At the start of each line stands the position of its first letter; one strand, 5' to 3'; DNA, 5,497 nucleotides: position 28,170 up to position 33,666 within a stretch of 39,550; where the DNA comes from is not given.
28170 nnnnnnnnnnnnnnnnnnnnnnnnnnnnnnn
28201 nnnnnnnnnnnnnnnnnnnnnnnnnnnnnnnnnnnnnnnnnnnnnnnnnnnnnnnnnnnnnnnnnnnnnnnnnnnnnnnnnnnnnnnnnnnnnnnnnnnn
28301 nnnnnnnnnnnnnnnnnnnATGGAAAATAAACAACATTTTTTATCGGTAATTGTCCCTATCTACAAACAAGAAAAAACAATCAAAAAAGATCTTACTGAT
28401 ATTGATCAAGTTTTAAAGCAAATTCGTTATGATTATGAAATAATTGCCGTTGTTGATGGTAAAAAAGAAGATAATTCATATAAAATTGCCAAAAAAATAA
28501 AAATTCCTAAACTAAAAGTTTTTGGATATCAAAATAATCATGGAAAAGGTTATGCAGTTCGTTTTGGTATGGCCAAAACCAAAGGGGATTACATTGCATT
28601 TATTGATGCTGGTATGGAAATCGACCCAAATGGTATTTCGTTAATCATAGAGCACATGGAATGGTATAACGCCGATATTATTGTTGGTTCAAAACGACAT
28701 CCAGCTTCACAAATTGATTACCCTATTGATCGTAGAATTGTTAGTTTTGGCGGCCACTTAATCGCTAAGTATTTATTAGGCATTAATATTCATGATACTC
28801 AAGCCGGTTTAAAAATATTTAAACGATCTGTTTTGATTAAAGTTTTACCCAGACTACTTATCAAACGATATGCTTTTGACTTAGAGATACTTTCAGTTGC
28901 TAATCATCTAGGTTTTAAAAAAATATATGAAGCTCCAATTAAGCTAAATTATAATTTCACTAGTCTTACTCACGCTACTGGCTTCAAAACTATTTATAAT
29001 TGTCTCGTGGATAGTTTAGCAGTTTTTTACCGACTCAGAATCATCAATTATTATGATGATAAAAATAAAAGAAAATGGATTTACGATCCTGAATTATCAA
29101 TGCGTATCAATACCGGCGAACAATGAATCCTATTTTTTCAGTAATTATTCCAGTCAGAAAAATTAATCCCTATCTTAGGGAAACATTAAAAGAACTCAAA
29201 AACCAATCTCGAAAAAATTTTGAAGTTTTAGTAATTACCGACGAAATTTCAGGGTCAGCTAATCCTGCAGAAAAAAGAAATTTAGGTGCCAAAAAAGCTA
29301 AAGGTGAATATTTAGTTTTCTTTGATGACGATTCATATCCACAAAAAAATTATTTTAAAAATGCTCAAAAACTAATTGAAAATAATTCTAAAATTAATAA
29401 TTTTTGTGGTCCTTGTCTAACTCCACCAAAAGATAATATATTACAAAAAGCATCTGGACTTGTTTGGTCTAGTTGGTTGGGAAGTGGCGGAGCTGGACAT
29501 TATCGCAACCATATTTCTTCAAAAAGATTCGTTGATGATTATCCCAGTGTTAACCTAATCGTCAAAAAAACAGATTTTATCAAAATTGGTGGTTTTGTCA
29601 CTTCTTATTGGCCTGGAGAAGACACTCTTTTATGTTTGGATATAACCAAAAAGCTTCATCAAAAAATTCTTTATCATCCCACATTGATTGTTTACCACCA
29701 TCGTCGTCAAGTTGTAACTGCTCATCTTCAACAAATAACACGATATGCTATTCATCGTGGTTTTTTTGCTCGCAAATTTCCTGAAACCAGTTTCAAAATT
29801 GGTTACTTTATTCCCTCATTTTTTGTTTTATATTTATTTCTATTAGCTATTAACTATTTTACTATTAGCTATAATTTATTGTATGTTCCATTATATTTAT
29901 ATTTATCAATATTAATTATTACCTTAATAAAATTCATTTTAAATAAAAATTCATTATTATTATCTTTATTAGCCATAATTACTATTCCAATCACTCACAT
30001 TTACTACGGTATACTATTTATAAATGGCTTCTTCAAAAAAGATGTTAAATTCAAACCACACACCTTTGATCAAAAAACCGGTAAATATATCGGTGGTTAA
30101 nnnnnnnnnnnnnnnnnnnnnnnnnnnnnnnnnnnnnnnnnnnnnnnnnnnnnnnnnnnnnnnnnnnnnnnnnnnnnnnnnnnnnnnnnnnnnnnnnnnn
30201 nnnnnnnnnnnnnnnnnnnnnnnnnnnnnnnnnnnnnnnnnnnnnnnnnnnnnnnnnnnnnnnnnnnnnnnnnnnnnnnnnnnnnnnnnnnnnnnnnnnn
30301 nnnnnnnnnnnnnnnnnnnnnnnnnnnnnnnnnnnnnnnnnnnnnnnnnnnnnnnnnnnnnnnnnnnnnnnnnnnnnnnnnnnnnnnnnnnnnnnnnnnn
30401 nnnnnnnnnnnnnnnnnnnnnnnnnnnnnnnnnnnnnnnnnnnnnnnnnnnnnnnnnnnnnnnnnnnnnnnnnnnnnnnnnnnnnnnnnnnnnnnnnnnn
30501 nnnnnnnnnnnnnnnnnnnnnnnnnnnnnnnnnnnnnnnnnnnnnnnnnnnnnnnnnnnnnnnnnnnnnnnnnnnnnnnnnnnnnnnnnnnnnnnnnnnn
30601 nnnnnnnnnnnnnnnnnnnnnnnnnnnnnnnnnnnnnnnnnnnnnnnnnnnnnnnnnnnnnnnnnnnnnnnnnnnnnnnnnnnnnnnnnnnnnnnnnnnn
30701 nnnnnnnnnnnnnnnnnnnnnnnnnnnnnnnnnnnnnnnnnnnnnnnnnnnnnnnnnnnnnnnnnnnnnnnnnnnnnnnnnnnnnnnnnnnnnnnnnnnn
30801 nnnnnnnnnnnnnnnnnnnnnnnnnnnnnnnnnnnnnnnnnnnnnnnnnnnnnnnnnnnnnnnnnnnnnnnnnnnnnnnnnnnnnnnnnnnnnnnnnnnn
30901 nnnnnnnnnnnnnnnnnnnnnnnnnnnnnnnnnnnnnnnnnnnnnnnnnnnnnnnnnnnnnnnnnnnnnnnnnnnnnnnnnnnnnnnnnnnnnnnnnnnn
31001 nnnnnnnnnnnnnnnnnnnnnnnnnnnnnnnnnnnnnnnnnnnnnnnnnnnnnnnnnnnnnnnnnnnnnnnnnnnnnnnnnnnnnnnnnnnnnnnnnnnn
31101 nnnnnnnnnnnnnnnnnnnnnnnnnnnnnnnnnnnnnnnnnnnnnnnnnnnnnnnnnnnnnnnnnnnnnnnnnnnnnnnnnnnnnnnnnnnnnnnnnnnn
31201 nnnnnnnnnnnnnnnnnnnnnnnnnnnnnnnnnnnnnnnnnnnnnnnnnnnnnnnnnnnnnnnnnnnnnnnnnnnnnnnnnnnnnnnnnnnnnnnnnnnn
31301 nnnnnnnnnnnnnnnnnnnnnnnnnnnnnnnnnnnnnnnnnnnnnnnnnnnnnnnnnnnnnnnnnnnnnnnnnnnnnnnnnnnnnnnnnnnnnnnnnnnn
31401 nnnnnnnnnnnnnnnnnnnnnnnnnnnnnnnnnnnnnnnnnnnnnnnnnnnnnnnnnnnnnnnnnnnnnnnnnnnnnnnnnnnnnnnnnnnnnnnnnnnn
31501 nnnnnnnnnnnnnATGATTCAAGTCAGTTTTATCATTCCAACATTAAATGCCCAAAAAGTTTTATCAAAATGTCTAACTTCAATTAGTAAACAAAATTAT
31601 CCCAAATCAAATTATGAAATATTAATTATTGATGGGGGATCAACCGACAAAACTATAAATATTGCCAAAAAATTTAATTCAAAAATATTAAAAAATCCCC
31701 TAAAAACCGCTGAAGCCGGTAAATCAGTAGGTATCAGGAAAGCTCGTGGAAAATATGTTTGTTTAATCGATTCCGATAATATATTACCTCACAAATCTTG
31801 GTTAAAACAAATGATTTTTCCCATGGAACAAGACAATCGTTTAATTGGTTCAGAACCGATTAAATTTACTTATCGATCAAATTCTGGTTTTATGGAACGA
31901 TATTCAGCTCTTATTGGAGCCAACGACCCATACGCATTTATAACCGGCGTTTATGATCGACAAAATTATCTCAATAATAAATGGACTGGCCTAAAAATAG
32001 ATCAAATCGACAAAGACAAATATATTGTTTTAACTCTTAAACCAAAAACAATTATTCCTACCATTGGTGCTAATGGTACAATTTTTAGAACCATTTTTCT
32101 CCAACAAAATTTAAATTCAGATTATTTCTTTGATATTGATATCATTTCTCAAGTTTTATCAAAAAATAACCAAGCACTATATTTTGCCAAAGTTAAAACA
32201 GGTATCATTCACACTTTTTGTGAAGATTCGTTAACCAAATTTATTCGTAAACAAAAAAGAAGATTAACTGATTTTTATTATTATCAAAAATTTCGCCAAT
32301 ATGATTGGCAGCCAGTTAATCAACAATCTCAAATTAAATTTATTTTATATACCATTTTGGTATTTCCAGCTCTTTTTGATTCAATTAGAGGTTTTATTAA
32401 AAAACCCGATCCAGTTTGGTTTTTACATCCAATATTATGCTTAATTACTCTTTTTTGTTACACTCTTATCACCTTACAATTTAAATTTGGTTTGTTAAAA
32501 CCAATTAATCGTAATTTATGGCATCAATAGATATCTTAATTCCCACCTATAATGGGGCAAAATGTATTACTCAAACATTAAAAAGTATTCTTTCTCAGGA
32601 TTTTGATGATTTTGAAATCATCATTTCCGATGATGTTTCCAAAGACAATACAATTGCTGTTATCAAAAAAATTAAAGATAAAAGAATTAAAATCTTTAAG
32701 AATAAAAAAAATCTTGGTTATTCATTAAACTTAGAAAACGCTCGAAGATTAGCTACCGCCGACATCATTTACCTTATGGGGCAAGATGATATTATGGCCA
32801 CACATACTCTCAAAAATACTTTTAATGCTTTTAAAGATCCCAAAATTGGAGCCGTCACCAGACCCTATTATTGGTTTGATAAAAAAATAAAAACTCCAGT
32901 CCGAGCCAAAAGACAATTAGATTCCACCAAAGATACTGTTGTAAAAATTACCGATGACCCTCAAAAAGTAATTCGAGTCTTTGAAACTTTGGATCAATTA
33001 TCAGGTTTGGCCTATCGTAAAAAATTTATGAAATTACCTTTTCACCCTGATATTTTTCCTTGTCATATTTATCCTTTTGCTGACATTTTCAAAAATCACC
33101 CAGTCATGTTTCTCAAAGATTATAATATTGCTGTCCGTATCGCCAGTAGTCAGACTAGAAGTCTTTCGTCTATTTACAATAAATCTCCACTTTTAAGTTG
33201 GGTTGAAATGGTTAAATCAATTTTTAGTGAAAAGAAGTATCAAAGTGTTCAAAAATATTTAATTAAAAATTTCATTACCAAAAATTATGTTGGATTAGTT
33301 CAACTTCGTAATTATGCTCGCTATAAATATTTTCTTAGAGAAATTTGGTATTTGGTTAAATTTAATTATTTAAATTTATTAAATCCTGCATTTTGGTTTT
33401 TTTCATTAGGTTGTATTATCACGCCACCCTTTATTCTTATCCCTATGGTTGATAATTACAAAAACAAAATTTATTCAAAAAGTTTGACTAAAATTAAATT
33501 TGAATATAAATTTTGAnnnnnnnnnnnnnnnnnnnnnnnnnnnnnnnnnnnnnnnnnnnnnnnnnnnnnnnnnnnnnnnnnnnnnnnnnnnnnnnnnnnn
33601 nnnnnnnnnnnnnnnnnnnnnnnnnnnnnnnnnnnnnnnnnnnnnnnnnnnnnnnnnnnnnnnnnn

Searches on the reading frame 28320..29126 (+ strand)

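Call 7: search_protein_families(library=pfam, proteins=[window:28320-29126:+], max_evalue=0.01)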
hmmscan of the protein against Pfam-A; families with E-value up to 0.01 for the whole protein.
window:28320-29126:+ (268 aa): 2 families
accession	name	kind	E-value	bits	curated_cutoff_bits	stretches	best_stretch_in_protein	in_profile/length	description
PF00535.33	Glycos_transf_2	-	7.5e-25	88.2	23.3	1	9-175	1-167/168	Glycosyl transferase family 2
PF10111.15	Glyco_tranf_2_2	-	0.00022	21.3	27.3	1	9-98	1-91/276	Glycosyltransferase like family 2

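Call 38: search_protein_families(library=ncbifam, proteins=[window:28320-29126:+], max_evalue=0.001)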
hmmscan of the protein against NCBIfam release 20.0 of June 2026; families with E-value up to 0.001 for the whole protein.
window:28320-29126:+ (268 aa): 19 families
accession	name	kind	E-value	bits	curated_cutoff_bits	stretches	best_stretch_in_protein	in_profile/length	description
TIGR03937.1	PgaC_IcaA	equivalog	2.5e-13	49.7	422.3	1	4-114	43-151/407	poly-beta-1,6-N-acetyl-D-glucosamine synthase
NF007482.0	PRK10073.1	equivalog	3.6e-13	49.2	423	1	1-111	1-108/334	glycosyltransferase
NF047588.1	GlcsyltransPgfSStrep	equivalog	7.3e-11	41.8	500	1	8-176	3-168/308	glycosyltransferase PgfS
TIGR04283.1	glyco_like_mftF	equivalog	3.3e-10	39.9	182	1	8-113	1-97/221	TIGR04283 family arsenosugar biosynthesis glycosyltransferase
NF047683.1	TeichurnBiosyTuaG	equivalog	8.2e-10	38.7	400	1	1-113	1-111/252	teichuronic acid biosynthesis protein TuaG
NF007986.1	PRK10714.1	equivalog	9.5e-10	38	529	1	7-173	7-182/316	undecaprenyl-phosphate 4-deoxy-4-formamido-L-arabinose transferase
NF058614.1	PPMAGASynPpgS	equivalog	2.1e-09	37.1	370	1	10-230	4-217/226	polyprenyl-phospho-N-acetylgalactosaminyl synthase PpgS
TIGR03111.1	glyc2_xrt_Gpos1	hypoth_equivalog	4.3e-09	35.7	363.95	1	8-114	51-157/439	TIGR03111 family XrtG-associated glycosyltransferase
NF041875.1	EPS_EpsD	equivalog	1.5e-08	34.4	370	1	8-133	1-124/325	exopolysaccharide biosynthesis glycosyltransferase EpsD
TIGR04182.1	glyco_TIGR04182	equivalog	1.7e-08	34.3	325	1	9-193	3-174/293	S-layer glycoprotein N-glycosyltransferase AglJ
NF010496.0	PRK13915.1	equivalog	3.6e-08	32.9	262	1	4-100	29-128/307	glucosyl-3-phosphoglycerate synthase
NF050050.1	ProtGlycPglI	equivalog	4.3e-07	29.6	500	1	7-114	3-109/306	GalNAc(5)-diNAcBac-PP-undecaprenol beta-1,3-glucosyltransferase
NF038299.1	EPS_HpsN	equivalog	4.3e-07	29.2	425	1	8-117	3-107/317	hormogonium polysaccharide biosynthesis glycosyltransferase HpsN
NF038302.1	EPS_HpsE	equivalog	4.3e-06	25.9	300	1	8-128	3-126/307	hormogonium polysaccharide biosynthesis glycosyltransferase HpsE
NF041394.1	GtaseAglG_Halo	equivalog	7.6e-06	25.4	440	1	9-127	4-120/304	glucosyl-dolichyl phosphate glucuronosyltransferase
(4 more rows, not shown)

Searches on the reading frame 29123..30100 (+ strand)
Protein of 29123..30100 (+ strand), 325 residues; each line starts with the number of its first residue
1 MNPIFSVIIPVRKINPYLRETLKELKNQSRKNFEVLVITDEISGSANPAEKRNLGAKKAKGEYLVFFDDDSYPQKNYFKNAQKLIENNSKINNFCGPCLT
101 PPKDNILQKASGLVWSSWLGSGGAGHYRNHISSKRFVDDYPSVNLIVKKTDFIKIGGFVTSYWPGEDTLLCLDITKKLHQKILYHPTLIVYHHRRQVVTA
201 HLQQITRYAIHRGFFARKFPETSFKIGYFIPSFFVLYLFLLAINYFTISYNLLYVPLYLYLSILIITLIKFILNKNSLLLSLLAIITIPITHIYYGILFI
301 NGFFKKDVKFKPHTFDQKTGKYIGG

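Call 7: search_protein_families(library=pfam, proteins=[window:29123-30100:+], max_evalue=0.01)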
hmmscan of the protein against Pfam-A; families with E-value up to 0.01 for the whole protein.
window:29123-30100:+ (325 aa): 3 families
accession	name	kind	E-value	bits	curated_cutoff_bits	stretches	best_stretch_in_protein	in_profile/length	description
PF00535.33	Glycos_transf_2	-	2.5e-13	50.7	23.3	2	48-92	66-110/168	Glycosyl transferase family 2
PF10111.15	Glyco_tranf_2_2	-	9.7e-09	35.5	27.3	1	21-196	43-220/276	Glycosyltransferase like family 2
PF13641.12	Glyco_tranf_2_3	-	4.9e-05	23.9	27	0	5-41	3-39/230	Glycosyltransferase like family 2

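Call 38: search_protein_families(library=ncbifam, proteins=[window:29123-30100:+], max_evalue=0.001)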
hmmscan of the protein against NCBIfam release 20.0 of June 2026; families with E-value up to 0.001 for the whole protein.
window:29123-30100:+ (325 aa): 7 families
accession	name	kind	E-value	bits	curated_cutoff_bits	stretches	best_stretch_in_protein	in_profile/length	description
TIGR03965.1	mycofact_glyco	equivalog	8.5e-16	57.9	280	1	45-222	139-310/467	mycofactocin biosynthesis glycosyltransferase MftF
NF041875.1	EPS_EpsD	equivalog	1.5e-14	54.2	370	1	45-220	64-235/325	exopolysaccharide biosynthesis glycosyltransferase EpsD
TIGR04283.1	glyco_like_mftF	equivalog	3.2e-11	43.2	182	1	6-222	2-215/221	TIGR04283 family arsenosugar biosynthesis glycosyltransferase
NF038299.1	EPS_HpsN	equivalog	8.3e-08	31.6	425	0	50-99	71-120/317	hormogonium polysaccharide biosynthesis glycosyltransferase HpsN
NF038302.1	EPS_HpsE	equivalog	5.5e-06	25.6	300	1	27-96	56-122/307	hormogonium polysaccharide biosynthesis glycosyltransferase HpsE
NF047683.1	TeichurnBiosyTuaG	equivalog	0.00028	20.6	400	0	2-43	5-45/252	teichuronic acid biosynthesis protein TuaG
NF007482.0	PRK10073.1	equivalog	0.00072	18.6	423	0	3-41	6-44/334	glycosyltransferase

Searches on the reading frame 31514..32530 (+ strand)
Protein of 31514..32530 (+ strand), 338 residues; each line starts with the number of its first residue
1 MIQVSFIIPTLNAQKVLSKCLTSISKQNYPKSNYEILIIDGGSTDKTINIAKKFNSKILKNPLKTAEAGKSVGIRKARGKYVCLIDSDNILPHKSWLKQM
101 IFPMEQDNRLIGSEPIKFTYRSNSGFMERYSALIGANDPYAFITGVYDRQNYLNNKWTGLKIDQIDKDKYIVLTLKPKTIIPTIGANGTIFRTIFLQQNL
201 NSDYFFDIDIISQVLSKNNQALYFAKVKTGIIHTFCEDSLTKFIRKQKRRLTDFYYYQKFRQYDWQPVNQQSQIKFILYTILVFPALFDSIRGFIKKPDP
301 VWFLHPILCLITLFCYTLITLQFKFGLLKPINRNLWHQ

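Call 7: search_protein_families(library=pfam, proteins=[window:31514-32530:+], max_evalue=0.01)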
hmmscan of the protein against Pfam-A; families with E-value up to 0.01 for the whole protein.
window:31514-32530:+ (338 aa): 3 families
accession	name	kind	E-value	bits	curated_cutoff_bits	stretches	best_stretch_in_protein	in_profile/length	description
PF00535.33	Glycos_transf_2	-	3.2e-23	82.9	23.3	1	5-112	1-113/168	Glycosyl transferase family 2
PF13641.12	Glyco_tranf_2_3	-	9.1e-10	39.4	27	1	4-250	3-215/230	Glycosyltransferase like family 2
PF10111.15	Glyco_tranf_2_2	-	0.00049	20.1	27.3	1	6-91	2-94/276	Glycosyltransferase like family 2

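Call 38: search_protein_families(library=ncbifam, proteins=[window:31514-32530:+], max_evalue=0.001)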
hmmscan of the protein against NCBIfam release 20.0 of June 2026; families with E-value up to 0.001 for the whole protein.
window:31514-32530:+ (338 aa): 18 families
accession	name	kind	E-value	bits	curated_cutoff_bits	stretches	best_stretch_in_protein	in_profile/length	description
NF007482.0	PRK10073.1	equivalog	6.9e-15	54.9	423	1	3-96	7-103/334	glycosyltransferase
TIGR03111.1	glyc2_xrt_Gpos1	hypoth_equivalog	1.8e-14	53.4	363.95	1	3-109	50-161/439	TIGR03111 family XrtG-associated glycosyltransferase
TIGR04283.1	glyco_like_mftF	equivalog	1.4e-13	50.9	182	1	4-117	1-110/221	TIGR04283 family arsenosugar biosynthesis glycosyltransferase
TIGR03965.1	mycofact_glyco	equivalog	4.2e-13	49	280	1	3-105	75-180/467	mycofactocin biosynthesis glycosyltransferase MftF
NF041875.1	EPS_EpsD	equivalog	2.7e-12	46.7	370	1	4-99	1-99/325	exopolysaccharide biosynthesis glycosyltransferase EpsD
NF047683.1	TeichurnBiosyTuaG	equivalog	5.3e-12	45.9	400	1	3-107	7-115/252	teichuronic acid biosynthesis protein TuaG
NF038302.1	EPS_HpsE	equivalog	3.6e-11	42.6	300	1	3-101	2-108/307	hormogonium polysaccharide biosynthesis glycosyltransferase HpsE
TIGR03937.1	PgaC_IcaA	equivalog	2e-10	40.2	422.3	1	3-110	46-156/407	poly-beta-1,6-N-acetyl-D-glucosamine synthase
TIGR04182.1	glyco_TIGR04182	equivalog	1.5e-08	34.4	325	1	3-110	1-105/293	S-layer glycoprotein N-glycosyltransferase AglJ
NF010496.0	PRK13915.1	equivalog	1.6e-08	34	262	1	3-107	32-145/307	glucosyl-3-phosphoglycerate synthase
NF038299.1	EPS_HpsN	equivalog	3.2e-08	32.9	425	1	3-94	2-97/317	hormogonium polysaccharide biosynthesis glycosyltransferase HpsN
NF053739.1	GlytfEpsEBac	equivalog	4.5e-08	32.4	450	1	3-126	2-131/265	glycosyltransferase EpsE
NF050050.1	ProtGlycPglI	equivalog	5.3e-08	32.6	500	1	3-93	3-98/306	GalNAc(5)-diNAcBac-PP-undecaprenol beta-1,3-glucosyltransferase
TIGR03469.1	HpnB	hypoth_equivalog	2.6e-07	30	379.25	1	3-118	45-174/386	hopene-associated glycosyltransferase HpnB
NF045692.1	OglycostaseCruG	equivalog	5.2e-07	28.9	600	1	3-57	42-94/386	2'-O-glycosyltransferase CruG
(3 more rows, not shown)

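Call 68: search_solved_structures(query=window:31514-32530:+, max_evalue=0.001)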
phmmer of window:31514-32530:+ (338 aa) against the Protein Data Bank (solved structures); distinct sequences matched with E-value up to 0.001: 17.
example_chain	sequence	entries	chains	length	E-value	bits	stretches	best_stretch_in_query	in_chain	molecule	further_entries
5tze_C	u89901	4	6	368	2.7e-14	56.5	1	4-99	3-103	Glycosyl transferase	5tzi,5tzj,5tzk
5tz8_A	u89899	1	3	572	4.7e-14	55.7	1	4-99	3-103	Glycosyl transferase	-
6p61_A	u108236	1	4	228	4.6e-13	52.4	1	4-91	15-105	Glycosyltransferase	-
2z86_A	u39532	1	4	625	1.8e-12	50.5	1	4-128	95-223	Chondroitin synthase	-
2z87_A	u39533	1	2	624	1.8e-12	50.5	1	4-128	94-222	Chondroitin synthase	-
5hea_A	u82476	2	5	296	3.7e-11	46.2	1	4-251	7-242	Putative glycosyltransferase (GalT1)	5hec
6h1j_A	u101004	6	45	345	1.5e-09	40.9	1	2-101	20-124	Probable ss-1,3-N-acetylglucosaminyltransferase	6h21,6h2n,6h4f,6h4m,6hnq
9omj_A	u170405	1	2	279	1.1e-07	34.7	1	3-91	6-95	Glycosyltransferase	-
9omh_A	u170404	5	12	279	1.2e-07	34.6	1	4-91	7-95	Glycosyltransferase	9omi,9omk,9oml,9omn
9omm_A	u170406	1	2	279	1.2e-07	34.6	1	4-91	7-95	Glycosyltransferase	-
9jma_A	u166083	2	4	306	5.1e-06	29.2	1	4-92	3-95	GalNAc(5)-diNAcBac-PP-undecaprenol beta-1,3-glucosyltransferase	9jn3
6yv7_B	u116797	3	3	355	2.4e-05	27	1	3-98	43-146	Glycosyl transferase, family 2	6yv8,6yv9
6yv7_A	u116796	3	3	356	2.4e-05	27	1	3-98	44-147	Glycosyl transferase, family 2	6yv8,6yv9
22ao_A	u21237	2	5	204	0.0002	24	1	7-101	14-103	GmaR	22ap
8bz8_A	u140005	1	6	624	0.00022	23.9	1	2-105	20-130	Glycosyltransferase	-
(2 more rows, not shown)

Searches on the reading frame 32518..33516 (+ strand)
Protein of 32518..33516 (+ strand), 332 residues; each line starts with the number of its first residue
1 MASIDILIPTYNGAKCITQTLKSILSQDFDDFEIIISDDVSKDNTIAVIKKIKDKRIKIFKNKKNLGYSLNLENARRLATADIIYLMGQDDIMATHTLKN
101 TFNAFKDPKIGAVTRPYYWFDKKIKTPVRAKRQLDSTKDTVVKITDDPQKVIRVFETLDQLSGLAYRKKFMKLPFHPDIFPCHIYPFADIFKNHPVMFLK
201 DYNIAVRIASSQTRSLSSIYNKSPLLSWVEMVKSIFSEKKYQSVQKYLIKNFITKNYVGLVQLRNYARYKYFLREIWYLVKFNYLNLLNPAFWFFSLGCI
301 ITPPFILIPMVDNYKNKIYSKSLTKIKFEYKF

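Call 7: search_protein_families(library=pfam, proteins=[window:32518-33516:+], max_evalue=0.01)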
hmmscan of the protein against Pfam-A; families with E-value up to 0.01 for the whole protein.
window:32518-33516:+ (332 aa): 3 families
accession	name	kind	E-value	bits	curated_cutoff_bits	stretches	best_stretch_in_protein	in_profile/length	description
PF00535.33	Glycos_transf_2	-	6.2e-26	91.8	23.3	1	6-127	2-126/168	Glycosyl transferase family 2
PF13641.12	Glyco_tranf_2_3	-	1.9e-13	51.4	27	1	5-119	4-125/230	Glycosyltransferase like family 2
PF10111.15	Glyco_tranf_2_2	-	1.9e-05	24.7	27.3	1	6-99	2-100/276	Glycosyltransferase like family 2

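Call 38: search_protein_families(library=ncbifam, proteins=[window:32518-33516:+], max_evalue=0.001)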
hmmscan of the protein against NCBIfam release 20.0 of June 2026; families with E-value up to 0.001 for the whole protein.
window:32518-33516:+ (332 aa): 20 families
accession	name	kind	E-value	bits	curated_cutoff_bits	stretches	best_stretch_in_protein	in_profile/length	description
TIGR03937.1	PgaC_IcaA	equivalog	1.3e-17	63.8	422.3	1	3-114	46-160/407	poly-beta-1,6-N-acetyl-D-glucosamine synthase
NF050050.1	ProtGlycPglI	equivalog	1.4e-16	60.8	500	1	1-100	1-103/306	GalNAc(5)-diNAcBac-PP-undecaprenol beta-1,3-glucosyltransferase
NF047683.1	TeichurnBiosyTuaG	equivalog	3.1e-14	53.2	400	1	3-108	7-114/252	teichuronic acid biosynthesis protein TuaG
NF053739.1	GlytfEpsEBac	equivalog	3.2e-12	46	450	1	5-103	4-105/265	glycosyltransferase EpsE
TIGR04283.1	glyco_like_mftF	equivalog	5.9e-10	39.1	182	1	6-107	3-99/221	TIGR04283 family arsenosugar biosynthesis glycosyltransferase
NF041875.1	EPS_EpsD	equivalog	8.7e-10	38.5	370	1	4-98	1-97/325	exopolysaccharide biosynthesis glycosyltransferase EpsD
NF007482.0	PRK10073.1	equivalog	1e-09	37.9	423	1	3-97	7-102/334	glycosyltransferase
NF038299.1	EPS_HpsN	equivalog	5.1e-09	35.5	425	1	3-115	2-117/317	hormogonium polysaccharide biosynthesis glycosyltransferase HpsN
NF007453.0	PRK10018.1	equivalog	7.6e-09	35.6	382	1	4-98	8-104/280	colanic acid biosynthesis glycosyltransferase WcaA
TIGR04017.1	WcaA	equivalog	2.9e-08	33.7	495.75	1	4-96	7-101/279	colanic acid biosynthesis glycosyltransferase WcaA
TIGR04242.1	nodulat_NodC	equivalog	6.8e-08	31.9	550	1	2-113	48-164/395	chitooligosaccharide synthase NodC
NF047588.1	GlcsyltransPgfSStrep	equivalog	2.3e-07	30.4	500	1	4-106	3-111/308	glycosyltransferase PgfS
NF038302.1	EPS_HpsE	equivalog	4e-07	29.3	300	1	5-112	4-119/307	hormogonium polysaccharide biosynthesis glycosyltransferase HpsE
NF053639.1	Mfer334_fam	equivalog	8.4e-07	29.1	260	1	11-106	32-127/209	pseudomurein biosynthesis protein PmurB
TIGR03472.1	HpnI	equivalog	1.6e-06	27.2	310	1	4-117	43-163/373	bacteriohopanetetrol glucosamine biosynthesis glycosyltransferase HpnI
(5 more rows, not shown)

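Call 69: search_solved_structures(query=window:32518-33516:+, max_evalue=0.001)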
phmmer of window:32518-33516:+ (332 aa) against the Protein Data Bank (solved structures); distinct sequences matched with E-value up to 0.001: 15.
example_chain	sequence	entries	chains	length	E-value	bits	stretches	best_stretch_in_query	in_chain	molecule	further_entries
2z87_A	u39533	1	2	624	8.3e-15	58.2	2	4-105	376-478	Chondroitin synthase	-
2z86_A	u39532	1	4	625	8.3e-15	58.2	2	4-105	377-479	Chondroitin synthase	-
5tze_C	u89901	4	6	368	5.4e-10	42.4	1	5-105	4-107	Glycosyl transferase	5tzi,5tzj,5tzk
5tz8_A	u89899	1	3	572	8.3e-10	41.8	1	5-104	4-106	Glycosyl transferase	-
6p61_A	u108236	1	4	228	1.7e-08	37.5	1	3-122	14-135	Glycosyltransferase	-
8vh7_A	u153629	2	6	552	1.7e-07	34.2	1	4-103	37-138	Heparosan synthase B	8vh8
8viw_A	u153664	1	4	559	1.8e-07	34.1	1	4-103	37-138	Heparosan synthase B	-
6yv7_B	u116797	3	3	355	1.9e-07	34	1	4-114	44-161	Glycosyl transferase, family 2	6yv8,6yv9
6yv7_A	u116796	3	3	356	1.9e-07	34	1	4-114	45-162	Glycosyl transferase, family 2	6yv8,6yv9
1h7l_A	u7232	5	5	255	6.1e-07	32.4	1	4-81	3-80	SPORE COAT POLYSACCHARIDE BIOSYNTHESIS PROTEIN SPSA | PROTEIN (SPORE COAT POLYSACCHARIDE BIOSYNTHESIS PROTEIN SPSA)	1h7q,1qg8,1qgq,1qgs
3bcv_A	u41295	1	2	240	9.3e-07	31.8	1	3-104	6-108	Putative glycosyltransferase protein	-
5hea_A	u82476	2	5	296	4.7e-06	29.5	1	4-107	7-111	Putative glycosyltransferase (GalT1)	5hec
9omj_A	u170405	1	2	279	8.7e-06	28.6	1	4-99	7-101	Glycosyltransferase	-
9omm_A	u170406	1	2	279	9.2e-06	28.5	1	4-99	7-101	Glycosyltransferase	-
9omh_A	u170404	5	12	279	9.2e-06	28.5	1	4-99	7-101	Glycosyltransferase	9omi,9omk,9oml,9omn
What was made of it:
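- Tried and rejected: NCBIfam and PDB matches are generic GT2, all far below cut-offs (calls 38, 68, 69).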
